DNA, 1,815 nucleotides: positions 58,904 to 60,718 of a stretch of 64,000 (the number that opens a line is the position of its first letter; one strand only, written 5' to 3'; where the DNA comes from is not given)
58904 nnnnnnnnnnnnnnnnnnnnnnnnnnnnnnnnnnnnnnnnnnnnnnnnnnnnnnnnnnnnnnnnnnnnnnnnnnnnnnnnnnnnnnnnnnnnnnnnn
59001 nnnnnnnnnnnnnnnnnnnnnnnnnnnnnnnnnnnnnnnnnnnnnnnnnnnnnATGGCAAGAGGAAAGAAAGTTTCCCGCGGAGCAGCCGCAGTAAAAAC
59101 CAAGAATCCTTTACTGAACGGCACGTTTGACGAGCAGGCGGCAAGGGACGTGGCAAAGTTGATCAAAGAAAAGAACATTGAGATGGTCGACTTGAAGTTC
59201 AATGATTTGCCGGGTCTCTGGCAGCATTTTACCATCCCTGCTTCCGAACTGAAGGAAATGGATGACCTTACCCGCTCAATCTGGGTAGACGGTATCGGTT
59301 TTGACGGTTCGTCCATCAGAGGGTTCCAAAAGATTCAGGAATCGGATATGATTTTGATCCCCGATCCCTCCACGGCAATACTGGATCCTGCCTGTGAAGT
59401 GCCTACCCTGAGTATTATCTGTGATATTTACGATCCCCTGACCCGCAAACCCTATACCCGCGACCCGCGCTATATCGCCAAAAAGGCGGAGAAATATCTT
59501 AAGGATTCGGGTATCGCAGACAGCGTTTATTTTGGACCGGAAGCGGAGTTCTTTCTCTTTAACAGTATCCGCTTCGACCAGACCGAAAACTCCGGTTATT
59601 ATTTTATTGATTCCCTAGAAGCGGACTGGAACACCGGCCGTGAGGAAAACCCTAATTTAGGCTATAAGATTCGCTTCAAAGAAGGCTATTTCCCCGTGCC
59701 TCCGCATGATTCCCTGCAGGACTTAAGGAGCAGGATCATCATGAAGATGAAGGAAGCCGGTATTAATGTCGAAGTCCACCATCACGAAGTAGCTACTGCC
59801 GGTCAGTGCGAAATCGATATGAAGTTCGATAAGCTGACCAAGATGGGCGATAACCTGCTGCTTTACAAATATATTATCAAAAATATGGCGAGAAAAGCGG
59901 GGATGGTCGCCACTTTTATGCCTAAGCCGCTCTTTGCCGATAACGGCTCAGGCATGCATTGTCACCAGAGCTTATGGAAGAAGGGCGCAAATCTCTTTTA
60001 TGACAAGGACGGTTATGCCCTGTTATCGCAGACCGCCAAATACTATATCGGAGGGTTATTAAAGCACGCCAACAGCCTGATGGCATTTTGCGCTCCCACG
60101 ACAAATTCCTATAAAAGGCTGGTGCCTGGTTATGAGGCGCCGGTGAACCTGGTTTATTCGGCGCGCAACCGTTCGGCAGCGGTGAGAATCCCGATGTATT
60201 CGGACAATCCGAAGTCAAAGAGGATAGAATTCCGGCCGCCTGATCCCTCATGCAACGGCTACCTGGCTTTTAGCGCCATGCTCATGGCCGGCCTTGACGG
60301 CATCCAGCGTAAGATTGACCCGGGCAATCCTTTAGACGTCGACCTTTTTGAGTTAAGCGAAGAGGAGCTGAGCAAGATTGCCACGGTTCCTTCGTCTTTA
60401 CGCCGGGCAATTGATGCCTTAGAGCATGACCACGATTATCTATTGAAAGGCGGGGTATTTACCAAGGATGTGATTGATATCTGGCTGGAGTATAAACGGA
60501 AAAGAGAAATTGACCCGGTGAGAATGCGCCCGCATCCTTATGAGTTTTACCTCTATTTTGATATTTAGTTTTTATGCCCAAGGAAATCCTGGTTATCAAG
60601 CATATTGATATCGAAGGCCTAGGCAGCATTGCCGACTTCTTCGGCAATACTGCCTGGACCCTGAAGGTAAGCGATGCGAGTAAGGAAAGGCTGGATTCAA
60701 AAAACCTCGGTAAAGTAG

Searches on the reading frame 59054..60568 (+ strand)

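Call 85: search_protein_families(library=pfam, proteins=[window:59054-60568:+], max_evalue=1e-8)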
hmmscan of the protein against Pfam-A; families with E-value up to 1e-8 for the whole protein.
window:59054-60568:+ (504 aa): 2 families
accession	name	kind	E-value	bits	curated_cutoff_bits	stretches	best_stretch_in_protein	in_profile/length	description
PF00120.29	Gln-synt_C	-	8.1e-137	456.3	24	1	136-501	2-344/344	Glutamine synthetase, catalytic domain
PF03951.24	Gln-synt_N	-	6.3e-30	103.1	33.4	1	41-128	1-82/82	Glutamine synthetase, beta-Grasp domain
